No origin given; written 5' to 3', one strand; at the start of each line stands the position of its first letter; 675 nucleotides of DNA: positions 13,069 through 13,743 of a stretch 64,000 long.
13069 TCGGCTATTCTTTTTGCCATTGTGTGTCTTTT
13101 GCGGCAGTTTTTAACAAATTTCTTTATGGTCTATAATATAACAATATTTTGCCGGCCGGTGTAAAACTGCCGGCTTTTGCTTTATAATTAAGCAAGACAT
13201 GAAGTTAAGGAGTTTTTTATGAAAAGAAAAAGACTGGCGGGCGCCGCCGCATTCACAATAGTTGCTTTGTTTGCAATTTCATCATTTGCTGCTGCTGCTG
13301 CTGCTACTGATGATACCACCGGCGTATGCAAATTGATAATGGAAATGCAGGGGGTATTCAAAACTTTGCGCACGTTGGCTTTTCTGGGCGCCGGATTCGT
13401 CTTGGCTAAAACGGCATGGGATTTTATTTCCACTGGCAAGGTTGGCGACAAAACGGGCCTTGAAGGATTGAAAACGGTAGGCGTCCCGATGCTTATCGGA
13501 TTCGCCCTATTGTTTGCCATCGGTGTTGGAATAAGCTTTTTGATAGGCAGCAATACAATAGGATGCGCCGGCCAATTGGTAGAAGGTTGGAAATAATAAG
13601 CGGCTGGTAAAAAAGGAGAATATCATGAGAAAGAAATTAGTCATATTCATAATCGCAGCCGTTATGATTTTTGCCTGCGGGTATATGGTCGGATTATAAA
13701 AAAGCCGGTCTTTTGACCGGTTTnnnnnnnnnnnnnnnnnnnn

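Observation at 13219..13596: Orphan VirB2/TrbC-like pilin candidate in the pheT-nth intergenic space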

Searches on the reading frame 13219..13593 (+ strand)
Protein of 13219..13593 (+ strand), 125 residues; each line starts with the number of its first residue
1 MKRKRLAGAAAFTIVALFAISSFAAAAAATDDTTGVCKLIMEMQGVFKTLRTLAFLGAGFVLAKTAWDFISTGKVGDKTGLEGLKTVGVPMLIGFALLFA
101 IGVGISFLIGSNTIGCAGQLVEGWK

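Call 5: search_protein_families(library=pfam, proteins=[window:13219-13593:+], max_evalue=10)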
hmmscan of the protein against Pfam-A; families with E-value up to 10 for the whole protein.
window:13219-13593:+ (125 aa): 2 families
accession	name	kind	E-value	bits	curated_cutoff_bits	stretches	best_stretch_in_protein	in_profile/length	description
PF04956.18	TrbC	-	5.6e-05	23.7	27.9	1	3-67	7-73/98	TrbC/VIRB2 pilin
PF21854.2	Treslin_N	-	0.044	13.8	26.5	1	47-70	21-44/195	Treslin, N-terminal domain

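Call 6: search_protein_families(library=ncbifam, proteins=[window:13219-13593:+], max_evalue=10)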
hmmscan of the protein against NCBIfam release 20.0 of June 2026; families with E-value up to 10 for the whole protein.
window:13219-13593:+ (125 aa): 0 families

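Call 10: find_homologous_proteins(query=window:13219-13593:+, max_evalue=0.01)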
Query window:13219-13593:+ (125 aa): 14 proteins with E <= 0.01 among 491 candidates.
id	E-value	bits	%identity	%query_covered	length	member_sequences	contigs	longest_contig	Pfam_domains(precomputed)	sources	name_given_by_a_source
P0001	8.9e-71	253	100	100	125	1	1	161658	-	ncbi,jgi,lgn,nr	ncbi:MAG: hypothetical protein LBD50_01255 [Rickettsiales bacterium]|jgi:hypothetical protein|nr:hyp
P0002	6.8e-34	135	57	99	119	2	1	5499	-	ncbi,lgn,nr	ncbi:MAG: hypothetical protein LBF37_02555 [Rickettsiales bacterium]|nr:hypothetical protein [Ricket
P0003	4.5e-24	103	60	71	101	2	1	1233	-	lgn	-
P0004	5.4e-23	99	53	80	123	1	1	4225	-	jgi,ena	-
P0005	2.3e-19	88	50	89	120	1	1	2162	-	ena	-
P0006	4.3e-17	80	51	85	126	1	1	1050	-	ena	-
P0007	6.9e-16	76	41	97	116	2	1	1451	-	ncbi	-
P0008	2.2e-15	75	44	80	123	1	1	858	-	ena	-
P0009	2.7e-14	71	44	82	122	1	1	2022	-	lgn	-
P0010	5.2e-14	70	45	99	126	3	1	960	-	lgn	-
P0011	1.0e-12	66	51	70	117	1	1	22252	-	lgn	-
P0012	1.6e-12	66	45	86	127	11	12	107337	-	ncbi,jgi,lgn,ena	-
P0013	2.2e-10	59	44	65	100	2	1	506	-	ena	-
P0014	1.7e-5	43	55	47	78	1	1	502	-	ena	-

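Call 13: find_encoding_contigs(protein=P0012, flank=10000, max_places=6)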
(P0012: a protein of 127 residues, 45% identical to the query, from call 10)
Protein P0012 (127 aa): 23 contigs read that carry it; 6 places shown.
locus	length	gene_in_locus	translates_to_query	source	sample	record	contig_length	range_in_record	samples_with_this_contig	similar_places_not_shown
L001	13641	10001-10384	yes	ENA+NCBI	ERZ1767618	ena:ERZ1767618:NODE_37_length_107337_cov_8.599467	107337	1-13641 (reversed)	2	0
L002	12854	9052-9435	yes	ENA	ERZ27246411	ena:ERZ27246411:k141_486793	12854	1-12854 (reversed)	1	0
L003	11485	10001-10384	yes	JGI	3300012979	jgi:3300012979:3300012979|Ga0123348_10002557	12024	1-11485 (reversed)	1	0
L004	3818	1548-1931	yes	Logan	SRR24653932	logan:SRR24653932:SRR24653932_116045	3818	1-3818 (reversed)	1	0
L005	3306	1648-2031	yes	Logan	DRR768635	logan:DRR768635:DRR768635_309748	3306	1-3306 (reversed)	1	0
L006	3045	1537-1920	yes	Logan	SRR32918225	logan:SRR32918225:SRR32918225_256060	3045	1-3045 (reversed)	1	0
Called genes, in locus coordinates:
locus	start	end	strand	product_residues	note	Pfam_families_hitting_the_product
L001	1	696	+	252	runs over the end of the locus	PF02457:DAC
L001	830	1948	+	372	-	PF00712:DNA_pol3_beta, PF02767:DNA_pol3_beta_2, PF02768:DNA_pol3_beta_3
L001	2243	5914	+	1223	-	-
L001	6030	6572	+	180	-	PF00719:Pyrophosphatase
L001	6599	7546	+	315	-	PF01697:Glyco_transf_92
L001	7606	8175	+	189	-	PF08207:EFP_N, PF01132:EFP, PF09285:Elong-fact-P_C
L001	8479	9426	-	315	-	PF01116:F_bP_aldolase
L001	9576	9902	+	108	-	-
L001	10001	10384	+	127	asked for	-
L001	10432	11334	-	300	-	-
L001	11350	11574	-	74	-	PF12441:CopG_antitoxin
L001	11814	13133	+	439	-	PF04052:TolB_N, PF26550:Tricorn_2nd, PF00930:DPPIV_N (faint), PF23381:Beta-prop_IFT122_1st (faint), PF25174:Beta-prop_THOC3 (faint), PF26549:Tricorn_N, PF07676:PD40, PF26550:Tricorn_2nd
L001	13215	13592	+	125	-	PF00565:SNase (weak)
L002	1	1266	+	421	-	?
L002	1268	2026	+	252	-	PF02457:DAC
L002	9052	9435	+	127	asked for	-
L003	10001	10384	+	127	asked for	-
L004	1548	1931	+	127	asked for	-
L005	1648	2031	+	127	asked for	-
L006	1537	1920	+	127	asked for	-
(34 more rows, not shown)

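Call 16: search_protein_representatives(protein=window:13219-13593:+)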
Query: 125 residues. Proteins with E-value up to 0.001 (for the whole library): 67; up to 1e-10: 38; up to 1e-30: 0. The best 67 are listed.
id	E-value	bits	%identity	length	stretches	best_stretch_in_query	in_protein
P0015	1.4e-26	109.3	58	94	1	32-124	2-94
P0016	1.9e-25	105.7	52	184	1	10-124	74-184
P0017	4.5e-25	104.4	57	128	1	30-124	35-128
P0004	1.7e-23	99.3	49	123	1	15-125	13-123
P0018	1.0e-21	93.6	56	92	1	34-124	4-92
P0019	2.0e-20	89.4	49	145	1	25-124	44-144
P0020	3.8e-19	85.3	47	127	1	11-124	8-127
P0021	7.1e-19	84.4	48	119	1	20-117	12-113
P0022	8.0e-18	81.0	47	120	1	20-124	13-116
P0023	2.4e-17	79.5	46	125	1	5-124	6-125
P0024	3.7e-17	78.9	40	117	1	12-124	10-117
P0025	5.0e-17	78.5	44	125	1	8-124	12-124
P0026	6.2e-17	78.2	50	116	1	11-119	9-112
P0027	9.1e-17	77.6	44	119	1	13-122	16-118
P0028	3.4e-15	72.6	51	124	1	28-113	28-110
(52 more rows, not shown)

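Call 17: search_protein_families(library=pfam, alignment_id=A1, max_evalue=1)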
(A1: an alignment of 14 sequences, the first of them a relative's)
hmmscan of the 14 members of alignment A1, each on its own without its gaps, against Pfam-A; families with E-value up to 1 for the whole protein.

A. member 1, P0001 (125 aa): 2 families
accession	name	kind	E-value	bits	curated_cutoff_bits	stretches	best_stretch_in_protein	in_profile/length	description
PF04956.18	TrbC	-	5.6e-05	23.7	27.9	1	3-67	7-73/98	TrbC/VIRB2 pilin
PF21854.2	Treslin_N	-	0.044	13.8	26.5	1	47-70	21-44/195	Treslin, N-terminal domain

B. families by the number of members that match (of 14 scanned): 12 families
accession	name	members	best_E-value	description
PF04956.18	TrbC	5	5.6e-05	TrbC/VIRB2 pilin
PF04306.18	DUF456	3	0.0082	Protein of unknown function (DUF456)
PF08370.16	PDR_assoc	3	0.017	Plant PDR ABC transporter associated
PF21854.2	Treslin_N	2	0.0033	Treslin, N-terminal domain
PF00902.23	TatC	2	0.0064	Sec-independent protein translocase protein (TatC)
PF02060.20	ISK_Channel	2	0.029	Slow voltage-gated potassium channel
PF23960.2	DUF7289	2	0.14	Family of unknown function (DUF7289)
PF02632.19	BioY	1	0.012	BioY family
PF24369.1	DUF7525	1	0.066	Family of unknown function (DUF7525)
PF01372.22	Melittin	1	0.21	Melittin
PF09489.15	CbtB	1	0.26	Probable cobalt transporter subunit (CbtB)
PF13786.12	DUF4179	1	0.28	Domain of unknown function (DUF4179)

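Call 19: search_solved_structures(query=A2, max_evalue=10, show_alignments=3)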
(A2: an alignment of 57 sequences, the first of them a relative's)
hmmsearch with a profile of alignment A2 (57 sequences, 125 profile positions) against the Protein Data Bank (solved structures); distinct sequences matched with E-value up to 10: 1.
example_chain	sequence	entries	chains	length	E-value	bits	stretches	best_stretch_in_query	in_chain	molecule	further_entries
8gaa_A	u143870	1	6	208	2.9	11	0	41-59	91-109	C6HR1_4r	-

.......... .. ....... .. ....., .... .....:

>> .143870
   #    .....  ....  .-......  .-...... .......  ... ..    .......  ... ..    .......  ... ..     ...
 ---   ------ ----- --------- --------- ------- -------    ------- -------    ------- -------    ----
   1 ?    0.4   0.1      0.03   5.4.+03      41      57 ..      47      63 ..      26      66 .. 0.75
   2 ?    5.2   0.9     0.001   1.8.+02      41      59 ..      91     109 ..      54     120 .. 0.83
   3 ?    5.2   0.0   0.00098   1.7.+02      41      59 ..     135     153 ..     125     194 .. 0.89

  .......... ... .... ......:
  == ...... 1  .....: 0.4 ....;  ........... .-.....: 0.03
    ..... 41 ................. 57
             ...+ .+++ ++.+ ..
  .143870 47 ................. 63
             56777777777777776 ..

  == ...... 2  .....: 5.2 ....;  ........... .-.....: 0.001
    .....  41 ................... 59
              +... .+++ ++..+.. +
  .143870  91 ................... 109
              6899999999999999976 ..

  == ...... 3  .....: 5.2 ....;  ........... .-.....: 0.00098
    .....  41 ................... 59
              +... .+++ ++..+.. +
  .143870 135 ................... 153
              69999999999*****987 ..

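Call 20: search_protein_families(library=pfam, alignment_id=A2, max_evalue=0.01)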
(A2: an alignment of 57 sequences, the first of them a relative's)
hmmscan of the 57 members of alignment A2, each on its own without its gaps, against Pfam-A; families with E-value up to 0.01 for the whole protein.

A. member 1, P0001 (125 aa): 1 family
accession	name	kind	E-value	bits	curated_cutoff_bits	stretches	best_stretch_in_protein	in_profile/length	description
PF04956.18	TrbC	-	5.6e-05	23.7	27.9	1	3-67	7-73/98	TrbC/VIRB2 pilin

B. families by the number of members that match (of 57 scanned): 8 families
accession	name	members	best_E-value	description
PF04956.18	TrbC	12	1.4e-05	TrbC/VIRB2 pilin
PF24396.1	DUF7541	3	0.00022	Family of unknown function (DUF7541)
PF00689.26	Cation_ATPase_C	1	0.00053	Cation transporting ATPase, C-terminus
PF21854.2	Treslin_N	1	0.0033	Treslin, N-terminal domain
PF10966.13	DUF2768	1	0.0048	Protein of unknown function (DUF2768)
PF04290.18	DctQ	1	0.0059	Tripartite ATP-independent periplasmic transporters, DctQ component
PF00902.23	TatC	1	0.0064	Sec-independent protein translocase protein (TatC)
PF04306.18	DUF456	1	0.009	Protein of unknown function (DUF456)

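Call 21: find_homologous_proteins(query=A2, max_evalue=0.001)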
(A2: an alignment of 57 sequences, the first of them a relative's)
Query A2 (57 sequences) (125 aa, profile of the alignment): 127 proteins with E <= 0.001 among 8000 candidates; the best 120 are listed.
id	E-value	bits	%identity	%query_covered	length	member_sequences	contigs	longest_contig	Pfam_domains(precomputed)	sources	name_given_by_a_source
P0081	1.5e-42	162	44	97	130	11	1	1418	-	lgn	-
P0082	4.0e-42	161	45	90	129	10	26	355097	-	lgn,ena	-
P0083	2.2e-41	158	44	95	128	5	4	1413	-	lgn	-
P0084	2.9e-41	158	44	97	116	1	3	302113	-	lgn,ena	-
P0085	4.4e-41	157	44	97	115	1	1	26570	-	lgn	-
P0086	1.8e-40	155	44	89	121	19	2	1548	-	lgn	-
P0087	3.2e-40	155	46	75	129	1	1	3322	-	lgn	-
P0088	4.0e-40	154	46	75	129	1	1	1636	-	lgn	-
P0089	4.4e-40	154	39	88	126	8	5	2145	-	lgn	-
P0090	5.4e-40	154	47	89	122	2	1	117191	-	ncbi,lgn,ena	-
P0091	6.7e-40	154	45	81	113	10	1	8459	-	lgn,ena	-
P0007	1.1e-39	153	41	97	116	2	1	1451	-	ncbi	-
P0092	1.2e-39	153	47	75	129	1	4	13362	-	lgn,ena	-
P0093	1.3e-39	153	46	75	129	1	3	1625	-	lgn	-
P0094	1.5e-39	153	46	75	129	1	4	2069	-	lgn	-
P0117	2.9e-37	145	48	89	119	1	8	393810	-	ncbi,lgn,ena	-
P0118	3.2e-37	145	44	82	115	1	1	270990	-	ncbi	-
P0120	9.0e-37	144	45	90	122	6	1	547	PF04956.19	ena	-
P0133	5.1e-35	138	41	85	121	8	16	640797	-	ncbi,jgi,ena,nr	ncbi:MAG: hypothetical protein E7007_00505 [Alphaproteobacteria bacterium]|nr:hypothetical protein [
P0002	2.7e-31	126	57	99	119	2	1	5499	-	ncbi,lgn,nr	ncbi:MAG: hypothetical protein LBF37_02555 [Rickettsiales bacterium]|nr:hypothetical protein [Ricket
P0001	1.4e-30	124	100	100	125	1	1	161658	-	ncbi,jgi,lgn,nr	ncbi:MAG: hypothetical protein LBD50_01255 [Rickettsiales bacterium]|jgi:hypothetical protein|nr:hyp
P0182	5.2e-28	115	62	84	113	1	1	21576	-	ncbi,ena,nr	ncbi:hypothetical protein HDR63_03725 [bacterium]|nr:hypothetical protein [bacterium]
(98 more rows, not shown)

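Call 22: find_encoding_contigs(protein=P0001, flank=10000, max_places=3)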
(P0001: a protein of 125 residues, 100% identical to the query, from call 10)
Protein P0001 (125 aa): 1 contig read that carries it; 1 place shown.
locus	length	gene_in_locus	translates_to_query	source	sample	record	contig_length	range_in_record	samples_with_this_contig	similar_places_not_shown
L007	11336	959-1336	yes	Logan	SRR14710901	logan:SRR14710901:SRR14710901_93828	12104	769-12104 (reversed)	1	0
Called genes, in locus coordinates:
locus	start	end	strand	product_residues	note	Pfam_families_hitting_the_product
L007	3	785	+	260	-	?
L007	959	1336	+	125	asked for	-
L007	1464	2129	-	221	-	PF00730:HhH-GPD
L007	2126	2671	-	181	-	PF18907:DUF5662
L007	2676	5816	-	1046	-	PF00133:tRNA-synt_1, PF09334:tRNA-synt_1g (faint), PF08264:Anticodon_1, PF19302:DUF5915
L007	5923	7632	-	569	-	PF01134:GIDA, PF07992:Pyr_redox_2 (weak), PF12831:FAD_oxidored (weak), PF13932:SAM_GIDA_C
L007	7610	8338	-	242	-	PF00106:adh_short, PF08659:KR, PF01370:Epimerase (faint), PF13561:adh_short_C2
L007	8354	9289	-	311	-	PF00698:Acyl_transf_1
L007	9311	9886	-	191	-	PF02677:QueH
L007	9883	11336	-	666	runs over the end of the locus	PF00133:tRNA-synt_1 (weak), PF09334:tRNA-synt_1g, PF19303:Anticodon_3, PF01588:tRNA_bind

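Call 25: find_encoding_contigs(protein=P0133, flank=10000, max_places=2)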
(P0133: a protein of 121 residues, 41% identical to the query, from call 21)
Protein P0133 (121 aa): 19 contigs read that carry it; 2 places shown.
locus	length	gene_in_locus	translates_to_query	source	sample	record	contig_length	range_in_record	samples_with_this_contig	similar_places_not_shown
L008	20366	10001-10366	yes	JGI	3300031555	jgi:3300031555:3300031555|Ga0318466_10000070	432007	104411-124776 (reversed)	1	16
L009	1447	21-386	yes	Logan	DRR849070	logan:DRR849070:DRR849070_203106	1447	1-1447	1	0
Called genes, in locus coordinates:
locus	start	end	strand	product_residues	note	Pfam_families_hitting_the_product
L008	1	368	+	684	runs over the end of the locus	PF00580:UvrD-helicase, PF01443:Viral_helicase1 (faint), PF13245:AAA_19, PF13604:AAA_30 (faint), PF13087:AAA_12 (faint), PF13361:UvrD_C, PF13538:UvrD_C_2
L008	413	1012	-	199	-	PF01066:CDP-OH_P_transf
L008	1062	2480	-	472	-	PF01541:GIY-YIG, PF27096:UvrC_M, PF02151:UVR, PF08459:UvrC_RNaseH_dom, PF12826:HHH_2 (weak), PF14520:HHH_5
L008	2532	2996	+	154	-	-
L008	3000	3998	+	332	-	PF00849:PseudoU_synth_2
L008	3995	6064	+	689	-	PF05170:AsmA, PF05359:DUF748, PF13116:YhdP, PF27051:TamB_N (faint)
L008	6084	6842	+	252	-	PF02457:DAC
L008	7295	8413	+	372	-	PF00712:DNA_pol3_beta, PF02767:DNA_pol3_beta_2, PF02768:DNA_pol3_beta_3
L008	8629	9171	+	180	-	PF00719:Pyrophosphatase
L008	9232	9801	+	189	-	PF08207:EFP_N, PF01132:EFP, PF09285:Elong-fact-P_C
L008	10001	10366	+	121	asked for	-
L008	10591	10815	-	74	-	PF12441:CopG_antitoxin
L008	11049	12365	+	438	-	PF04052:TolB_N, PF25460:Beta-prop_Aladin (faint), PF26550:Tricorn_2nd, PF00930:DPPIV_N (faint), PF26549:Tricorn_N, PF07676:PD40, PF26549:Tricorn_N, PF26550:Tricorn_2nd, +1 more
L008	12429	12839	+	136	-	PF00565:SNase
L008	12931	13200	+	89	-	-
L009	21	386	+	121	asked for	-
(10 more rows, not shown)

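Call 26: find_encoding_contigs(protein=P0117, flank=10000, max_places=2)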
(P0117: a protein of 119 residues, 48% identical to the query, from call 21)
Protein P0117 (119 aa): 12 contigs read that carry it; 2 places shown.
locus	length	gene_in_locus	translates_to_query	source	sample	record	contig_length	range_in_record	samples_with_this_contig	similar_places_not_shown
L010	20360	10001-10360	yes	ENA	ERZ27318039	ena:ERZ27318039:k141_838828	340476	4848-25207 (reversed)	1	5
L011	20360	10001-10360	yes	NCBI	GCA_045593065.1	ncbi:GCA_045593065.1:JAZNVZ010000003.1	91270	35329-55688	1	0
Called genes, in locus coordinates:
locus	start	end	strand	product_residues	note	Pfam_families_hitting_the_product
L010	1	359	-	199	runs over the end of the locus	PF01066:CDP-OH_P_transf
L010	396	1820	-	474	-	PF01541:GIY-YIG, PF27096:UvrC_M, PF02151:UVR, PF08459:UvrC_RNaseH_dom, PF12826:HHH_2 (weak), PF14520:HHH_5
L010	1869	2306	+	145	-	-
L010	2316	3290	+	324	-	PF00849:PseudoU_synth_2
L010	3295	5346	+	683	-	PF05170:AsmA, PF05359:DUF748 (weak), PF13116:YhdP, PF27051:TamB_N (faint)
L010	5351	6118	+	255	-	PF19293:CdaA_N, PF02457:DAC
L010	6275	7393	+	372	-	PF00712:DNA_pol3_beta, PF02767:DNA_pol3_beta_2, PF02768:DNA_pol3_beta_3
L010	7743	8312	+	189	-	PF08207:EFP_N, PF01132:EFP, PF09285:Elong-fact-P_C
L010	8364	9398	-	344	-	PF01116:F_bP_aldolase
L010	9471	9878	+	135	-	-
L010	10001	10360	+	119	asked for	-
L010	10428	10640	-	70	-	PF12441:CopG_antitoxin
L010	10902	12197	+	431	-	PF04052:TolB_N, PF00930:DPPIV_N (faint), PF26550:Tricorn_2nd (weak), PF26549:Tricorn_N, PF07676:PD40 (weak), PF26549:Tricorn_N, PF07676:PD40, PF26550:Tricorn_2nd, +2 more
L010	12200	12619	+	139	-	-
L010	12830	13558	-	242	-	PF01553:Acyltransferase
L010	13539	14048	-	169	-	PF02698:DUF218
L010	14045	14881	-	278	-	-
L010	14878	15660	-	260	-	PF00005:ABC_tran, PF13304:AAA_21 (faint)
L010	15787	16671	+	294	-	PF13505:OMP_b-brl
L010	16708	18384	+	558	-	-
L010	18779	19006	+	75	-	-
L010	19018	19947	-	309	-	PF05958:tRNA_U5-meth_tr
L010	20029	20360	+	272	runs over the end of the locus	PF17930:LpxI_N, PF06230:LpxI_C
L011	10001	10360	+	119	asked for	-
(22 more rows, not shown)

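Call 27: search_dna_similar(query=P0001, collection=plasmids, mode=protein, max_evalue=10, max_rows=30)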
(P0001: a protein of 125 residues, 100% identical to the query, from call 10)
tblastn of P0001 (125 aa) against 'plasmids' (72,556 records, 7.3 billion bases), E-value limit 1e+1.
Records with a match: 1; places in all: 1; records where one place covers at least 80% of the query: 0.
Best place of each record, by identity: <60% 1.
By first word of the organism name: Thiothrix 1.
By predicted mobility (MOB-suite, as given by PLSDB): non-mobilizable 1.
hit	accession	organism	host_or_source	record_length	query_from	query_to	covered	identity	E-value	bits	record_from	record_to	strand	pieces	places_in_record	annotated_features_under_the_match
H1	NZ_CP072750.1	Thiothrix fructosivorans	cell culture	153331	33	107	60%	28.0%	5e+0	34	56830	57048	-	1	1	hypothetical protein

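Call 28: predict_structure(alignment_id=A2)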
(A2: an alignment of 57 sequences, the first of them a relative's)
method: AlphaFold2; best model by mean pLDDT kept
length: 125 residues; sequences in the alignment: 57
mean_pLDDT: 71.6   pTM: 0.50
mean pLDDT of the five models: 71.6, 68.3, 67.6, 67.4, 66.6
residues with pLDDT >= 90: 2; 70-90: 69; 50-70: 49; < 50: 5
segments of 3 or more residues with pLDDT < 50: none
pLDDT, mean of each block of 10 residues (from residue 1): 52 59 51 70 84 88 85 73 78 84 76 64 64
secondary structure, 60 per line:
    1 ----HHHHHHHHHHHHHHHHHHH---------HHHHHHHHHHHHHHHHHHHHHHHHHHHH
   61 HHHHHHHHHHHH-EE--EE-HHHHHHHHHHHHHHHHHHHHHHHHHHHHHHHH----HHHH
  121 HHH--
elements in order: H5-23 H33-72 H81-112 H117-123

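Call 31: fold_search(model_id=the predicted structure, library=pdb)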
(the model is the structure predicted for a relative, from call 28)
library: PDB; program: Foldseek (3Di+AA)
matches with E <= 10: 0; with E <= 0.001: 0
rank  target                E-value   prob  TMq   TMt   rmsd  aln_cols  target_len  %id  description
